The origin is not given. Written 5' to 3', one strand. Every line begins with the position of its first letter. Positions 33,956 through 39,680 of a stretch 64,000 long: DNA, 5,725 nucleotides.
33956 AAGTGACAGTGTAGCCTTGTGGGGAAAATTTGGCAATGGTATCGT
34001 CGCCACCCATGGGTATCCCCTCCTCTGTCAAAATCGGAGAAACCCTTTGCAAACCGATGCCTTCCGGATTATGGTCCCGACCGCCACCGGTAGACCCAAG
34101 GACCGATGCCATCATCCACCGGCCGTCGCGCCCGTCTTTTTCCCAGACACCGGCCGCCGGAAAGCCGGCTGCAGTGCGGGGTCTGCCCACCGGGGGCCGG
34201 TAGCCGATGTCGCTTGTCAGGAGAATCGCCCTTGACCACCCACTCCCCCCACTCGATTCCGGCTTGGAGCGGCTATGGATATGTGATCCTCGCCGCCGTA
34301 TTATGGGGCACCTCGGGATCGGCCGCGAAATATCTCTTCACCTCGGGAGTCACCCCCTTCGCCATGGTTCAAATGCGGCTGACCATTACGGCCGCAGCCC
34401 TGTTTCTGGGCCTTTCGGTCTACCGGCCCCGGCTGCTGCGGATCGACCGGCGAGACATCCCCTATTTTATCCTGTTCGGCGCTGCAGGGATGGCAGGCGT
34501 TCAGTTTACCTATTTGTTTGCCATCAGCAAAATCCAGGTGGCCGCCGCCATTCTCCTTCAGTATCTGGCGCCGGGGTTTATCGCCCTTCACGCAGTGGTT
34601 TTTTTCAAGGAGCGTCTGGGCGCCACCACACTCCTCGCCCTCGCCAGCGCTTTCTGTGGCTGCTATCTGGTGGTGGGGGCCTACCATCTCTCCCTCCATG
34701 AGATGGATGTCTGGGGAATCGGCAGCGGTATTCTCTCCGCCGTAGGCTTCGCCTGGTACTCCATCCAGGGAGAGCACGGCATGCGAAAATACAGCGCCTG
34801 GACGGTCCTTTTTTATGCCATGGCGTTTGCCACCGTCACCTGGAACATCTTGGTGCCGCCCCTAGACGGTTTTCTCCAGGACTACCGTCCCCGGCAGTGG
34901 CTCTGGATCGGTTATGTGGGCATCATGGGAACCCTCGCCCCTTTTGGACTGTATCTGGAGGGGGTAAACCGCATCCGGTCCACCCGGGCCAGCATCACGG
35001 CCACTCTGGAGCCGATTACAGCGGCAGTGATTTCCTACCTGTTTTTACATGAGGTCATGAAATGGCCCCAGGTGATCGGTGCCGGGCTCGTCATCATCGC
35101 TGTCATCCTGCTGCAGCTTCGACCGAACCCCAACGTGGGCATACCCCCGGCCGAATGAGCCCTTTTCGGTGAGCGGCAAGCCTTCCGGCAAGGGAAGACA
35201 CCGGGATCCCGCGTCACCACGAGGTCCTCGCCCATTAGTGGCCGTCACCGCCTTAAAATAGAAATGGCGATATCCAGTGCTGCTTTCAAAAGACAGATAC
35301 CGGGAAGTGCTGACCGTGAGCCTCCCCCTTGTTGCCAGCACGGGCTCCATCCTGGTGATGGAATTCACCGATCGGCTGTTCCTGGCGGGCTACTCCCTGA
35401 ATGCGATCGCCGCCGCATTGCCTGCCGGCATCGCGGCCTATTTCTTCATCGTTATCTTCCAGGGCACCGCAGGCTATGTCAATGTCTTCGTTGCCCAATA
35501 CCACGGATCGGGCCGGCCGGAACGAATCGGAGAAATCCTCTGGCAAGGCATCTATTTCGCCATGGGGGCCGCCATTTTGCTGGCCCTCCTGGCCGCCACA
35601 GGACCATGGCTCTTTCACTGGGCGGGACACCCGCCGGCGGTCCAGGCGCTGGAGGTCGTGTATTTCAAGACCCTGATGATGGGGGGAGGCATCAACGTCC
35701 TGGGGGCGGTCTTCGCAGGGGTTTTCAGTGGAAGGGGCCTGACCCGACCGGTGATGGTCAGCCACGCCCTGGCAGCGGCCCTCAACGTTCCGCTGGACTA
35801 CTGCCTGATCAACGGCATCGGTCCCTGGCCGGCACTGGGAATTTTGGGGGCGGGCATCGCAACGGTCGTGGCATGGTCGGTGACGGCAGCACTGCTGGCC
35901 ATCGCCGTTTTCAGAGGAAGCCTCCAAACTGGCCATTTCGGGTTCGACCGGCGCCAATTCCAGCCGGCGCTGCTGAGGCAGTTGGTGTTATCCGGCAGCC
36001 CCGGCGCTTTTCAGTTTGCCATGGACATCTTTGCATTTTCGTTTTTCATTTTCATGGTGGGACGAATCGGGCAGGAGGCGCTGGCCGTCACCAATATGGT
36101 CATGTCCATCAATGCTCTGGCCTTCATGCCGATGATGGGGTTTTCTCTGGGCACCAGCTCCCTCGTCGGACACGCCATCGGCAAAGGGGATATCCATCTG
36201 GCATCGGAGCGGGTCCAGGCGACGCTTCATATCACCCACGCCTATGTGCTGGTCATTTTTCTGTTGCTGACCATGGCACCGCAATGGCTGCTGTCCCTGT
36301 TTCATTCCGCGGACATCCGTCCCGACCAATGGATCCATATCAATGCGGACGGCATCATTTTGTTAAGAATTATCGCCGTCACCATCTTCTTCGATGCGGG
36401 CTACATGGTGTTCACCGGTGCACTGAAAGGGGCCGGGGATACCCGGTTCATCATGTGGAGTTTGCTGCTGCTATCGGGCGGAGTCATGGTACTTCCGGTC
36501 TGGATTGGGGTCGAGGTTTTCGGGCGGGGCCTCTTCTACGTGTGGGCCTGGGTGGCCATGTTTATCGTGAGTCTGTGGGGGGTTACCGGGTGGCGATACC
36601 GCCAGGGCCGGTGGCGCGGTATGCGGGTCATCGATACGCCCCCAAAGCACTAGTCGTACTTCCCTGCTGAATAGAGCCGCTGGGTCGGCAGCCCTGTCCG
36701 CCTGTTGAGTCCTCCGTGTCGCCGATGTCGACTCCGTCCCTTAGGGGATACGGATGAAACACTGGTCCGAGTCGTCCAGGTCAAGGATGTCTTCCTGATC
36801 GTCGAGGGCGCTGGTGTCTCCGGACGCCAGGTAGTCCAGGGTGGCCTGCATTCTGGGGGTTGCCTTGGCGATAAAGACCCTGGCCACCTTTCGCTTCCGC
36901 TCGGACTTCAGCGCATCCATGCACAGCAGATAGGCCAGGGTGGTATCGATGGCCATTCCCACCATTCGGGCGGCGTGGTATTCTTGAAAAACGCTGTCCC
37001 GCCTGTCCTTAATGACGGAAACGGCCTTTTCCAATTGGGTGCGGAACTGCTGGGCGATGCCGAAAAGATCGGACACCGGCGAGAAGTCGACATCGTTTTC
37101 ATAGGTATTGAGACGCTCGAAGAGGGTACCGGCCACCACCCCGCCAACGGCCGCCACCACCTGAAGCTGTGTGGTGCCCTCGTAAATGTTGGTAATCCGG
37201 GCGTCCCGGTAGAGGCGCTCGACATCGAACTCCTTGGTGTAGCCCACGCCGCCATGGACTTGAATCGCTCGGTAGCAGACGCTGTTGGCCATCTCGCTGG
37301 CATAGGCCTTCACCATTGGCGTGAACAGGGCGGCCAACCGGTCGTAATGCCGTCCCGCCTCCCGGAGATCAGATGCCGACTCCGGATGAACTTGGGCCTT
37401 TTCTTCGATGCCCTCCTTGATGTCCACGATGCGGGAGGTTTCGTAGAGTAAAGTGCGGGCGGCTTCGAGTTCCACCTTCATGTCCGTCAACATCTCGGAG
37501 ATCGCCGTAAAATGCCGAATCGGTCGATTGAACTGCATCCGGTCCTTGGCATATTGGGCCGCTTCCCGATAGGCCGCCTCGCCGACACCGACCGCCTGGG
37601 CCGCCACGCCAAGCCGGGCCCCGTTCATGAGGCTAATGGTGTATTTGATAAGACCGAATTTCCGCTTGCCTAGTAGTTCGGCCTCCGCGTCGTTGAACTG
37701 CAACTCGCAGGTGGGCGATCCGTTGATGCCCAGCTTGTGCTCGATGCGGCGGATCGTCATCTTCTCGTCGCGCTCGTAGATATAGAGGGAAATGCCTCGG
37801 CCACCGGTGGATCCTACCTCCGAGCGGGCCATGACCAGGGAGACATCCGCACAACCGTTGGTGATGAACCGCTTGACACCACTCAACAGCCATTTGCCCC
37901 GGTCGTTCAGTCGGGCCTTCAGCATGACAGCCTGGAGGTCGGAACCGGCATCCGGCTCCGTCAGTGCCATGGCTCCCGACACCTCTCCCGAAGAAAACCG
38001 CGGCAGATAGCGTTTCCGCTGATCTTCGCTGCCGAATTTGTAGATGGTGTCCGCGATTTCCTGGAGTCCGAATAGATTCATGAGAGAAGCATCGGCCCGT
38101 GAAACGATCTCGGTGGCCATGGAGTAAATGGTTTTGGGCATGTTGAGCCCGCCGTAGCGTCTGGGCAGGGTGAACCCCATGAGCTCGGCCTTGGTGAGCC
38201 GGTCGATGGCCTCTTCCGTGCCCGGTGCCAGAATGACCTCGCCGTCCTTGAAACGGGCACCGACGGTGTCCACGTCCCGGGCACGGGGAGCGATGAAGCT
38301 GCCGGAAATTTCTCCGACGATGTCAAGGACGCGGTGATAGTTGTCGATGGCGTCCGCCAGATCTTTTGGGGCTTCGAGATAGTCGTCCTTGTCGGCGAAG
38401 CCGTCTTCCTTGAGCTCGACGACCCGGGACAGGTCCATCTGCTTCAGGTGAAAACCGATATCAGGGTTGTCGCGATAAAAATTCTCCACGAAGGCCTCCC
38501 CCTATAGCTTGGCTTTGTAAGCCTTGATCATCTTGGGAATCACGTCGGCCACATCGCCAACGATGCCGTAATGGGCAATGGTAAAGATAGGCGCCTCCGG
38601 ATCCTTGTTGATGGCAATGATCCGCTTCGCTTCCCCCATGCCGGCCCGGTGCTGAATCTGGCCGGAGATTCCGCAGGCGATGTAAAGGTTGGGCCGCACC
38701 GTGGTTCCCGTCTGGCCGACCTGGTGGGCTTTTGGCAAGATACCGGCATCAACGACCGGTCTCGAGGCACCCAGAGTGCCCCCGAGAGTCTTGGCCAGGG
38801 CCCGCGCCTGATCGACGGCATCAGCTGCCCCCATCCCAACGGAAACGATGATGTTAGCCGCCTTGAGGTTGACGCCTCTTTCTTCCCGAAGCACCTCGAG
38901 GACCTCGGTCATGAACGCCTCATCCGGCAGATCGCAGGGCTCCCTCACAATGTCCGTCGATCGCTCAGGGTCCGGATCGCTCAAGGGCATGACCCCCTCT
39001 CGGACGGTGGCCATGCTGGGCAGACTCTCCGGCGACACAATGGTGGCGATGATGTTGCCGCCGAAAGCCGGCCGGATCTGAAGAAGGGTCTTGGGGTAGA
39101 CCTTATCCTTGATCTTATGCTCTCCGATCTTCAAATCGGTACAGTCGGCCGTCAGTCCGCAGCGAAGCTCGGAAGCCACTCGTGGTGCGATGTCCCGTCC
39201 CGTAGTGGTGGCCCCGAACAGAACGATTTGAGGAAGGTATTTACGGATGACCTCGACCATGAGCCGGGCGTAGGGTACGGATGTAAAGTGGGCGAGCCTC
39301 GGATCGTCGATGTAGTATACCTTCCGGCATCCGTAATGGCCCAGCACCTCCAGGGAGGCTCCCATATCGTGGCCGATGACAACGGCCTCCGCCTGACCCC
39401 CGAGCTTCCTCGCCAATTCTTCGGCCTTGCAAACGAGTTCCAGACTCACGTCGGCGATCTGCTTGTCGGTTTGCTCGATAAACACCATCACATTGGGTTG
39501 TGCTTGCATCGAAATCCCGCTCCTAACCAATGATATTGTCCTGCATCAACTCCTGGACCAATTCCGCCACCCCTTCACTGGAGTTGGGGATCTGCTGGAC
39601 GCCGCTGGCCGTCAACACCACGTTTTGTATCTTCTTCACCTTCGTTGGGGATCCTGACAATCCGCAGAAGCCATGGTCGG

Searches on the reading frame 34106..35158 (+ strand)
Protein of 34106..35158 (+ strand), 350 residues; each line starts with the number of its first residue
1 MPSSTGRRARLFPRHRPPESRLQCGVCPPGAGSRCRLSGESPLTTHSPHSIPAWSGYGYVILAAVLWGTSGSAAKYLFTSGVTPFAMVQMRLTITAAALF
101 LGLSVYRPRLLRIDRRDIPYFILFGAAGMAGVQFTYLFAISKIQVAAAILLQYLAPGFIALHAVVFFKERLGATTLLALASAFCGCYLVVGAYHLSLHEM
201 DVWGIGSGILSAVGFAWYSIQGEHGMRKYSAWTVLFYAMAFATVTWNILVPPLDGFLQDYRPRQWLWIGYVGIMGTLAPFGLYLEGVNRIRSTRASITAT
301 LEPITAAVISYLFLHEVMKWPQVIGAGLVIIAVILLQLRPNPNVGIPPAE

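Call 10: search_protein_families(library=pfam, proteins=[window:34106-35158:+])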
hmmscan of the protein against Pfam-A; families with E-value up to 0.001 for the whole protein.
window:34106-35158:+ (350 aa): 2 families
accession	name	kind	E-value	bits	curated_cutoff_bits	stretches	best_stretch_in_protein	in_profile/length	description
PF00892.27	EamA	-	3.2e-42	144.4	28.2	2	203-336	2-133/135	EamA-like transporter family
PF03151.22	TPT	-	1.7e-05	24.8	30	1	75-238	22-181/291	Triose-phosphate Transporter family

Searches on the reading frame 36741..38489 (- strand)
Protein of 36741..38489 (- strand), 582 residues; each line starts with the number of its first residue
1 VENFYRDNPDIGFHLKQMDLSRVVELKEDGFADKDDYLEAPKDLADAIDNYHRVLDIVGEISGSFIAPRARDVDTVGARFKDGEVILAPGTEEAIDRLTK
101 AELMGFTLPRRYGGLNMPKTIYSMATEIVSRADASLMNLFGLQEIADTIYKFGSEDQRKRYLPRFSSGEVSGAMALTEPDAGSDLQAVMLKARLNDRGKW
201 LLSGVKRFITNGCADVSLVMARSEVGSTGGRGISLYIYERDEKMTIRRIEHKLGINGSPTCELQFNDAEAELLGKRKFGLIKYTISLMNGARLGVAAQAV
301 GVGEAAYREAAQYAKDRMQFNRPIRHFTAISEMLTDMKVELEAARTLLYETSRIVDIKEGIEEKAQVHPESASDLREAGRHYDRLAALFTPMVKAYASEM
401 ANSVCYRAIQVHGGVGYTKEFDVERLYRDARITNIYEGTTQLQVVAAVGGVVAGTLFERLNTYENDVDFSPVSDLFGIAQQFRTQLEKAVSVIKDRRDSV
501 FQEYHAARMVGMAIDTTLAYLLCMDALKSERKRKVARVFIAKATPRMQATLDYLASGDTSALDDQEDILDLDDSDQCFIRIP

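Call 51: search_protein_families(library=pfam, proteins=[window:36741-38489:-])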
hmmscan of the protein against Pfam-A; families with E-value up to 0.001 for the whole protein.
window:36741-38489:- (582 aa): 5 families
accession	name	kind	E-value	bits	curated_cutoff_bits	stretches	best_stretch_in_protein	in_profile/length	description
PF00441.29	Acyl-CoA_dh_1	-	2.7e-33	115.7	22.4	1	282-443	5-141/150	Acyl-CoA dehydrogenase, C-terminal domain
PF02770.24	Acyl-CoA_dh_M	-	2.1e-22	79.6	33.3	1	173-267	1-96/97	Acyl-CoA dehydrogenase, middle domain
PF08028.16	Acyl-CoA_dh_2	-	1.7e-17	64.4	22.7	1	293-439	1-132/134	Acyl-CoA dehydrogenase, C-terminal domain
PF02771.21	Acyl-CoA_dh_N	-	1.4e-15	58.1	22.9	1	89-169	33-113/113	Acyl-CoA dehydrogenase, N-terminal domain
PF12186.13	AcylCoA_dehyd_C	-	1.1e-10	42.1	27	1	454-556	3-105/111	Acyl-CoA dehydrogenase C terminal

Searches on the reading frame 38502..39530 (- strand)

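Call 51: search_protein_families(library=pfam, proteins=[window:38502-39530:-])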
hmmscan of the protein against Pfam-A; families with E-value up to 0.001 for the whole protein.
window:38502-39530:- (342 aa): 2 families
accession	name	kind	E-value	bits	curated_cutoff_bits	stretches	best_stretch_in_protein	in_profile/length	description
PF01012.27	ETF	-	1.3e-44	152.6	26.7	1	14-196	1-175/181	Electron transfer flavoprotein domain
PF00766.25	ETF_alpha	-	2.9e-30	104.5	27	1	221-298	1-80/81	Electron transfer flavoprotein FAD-binding domain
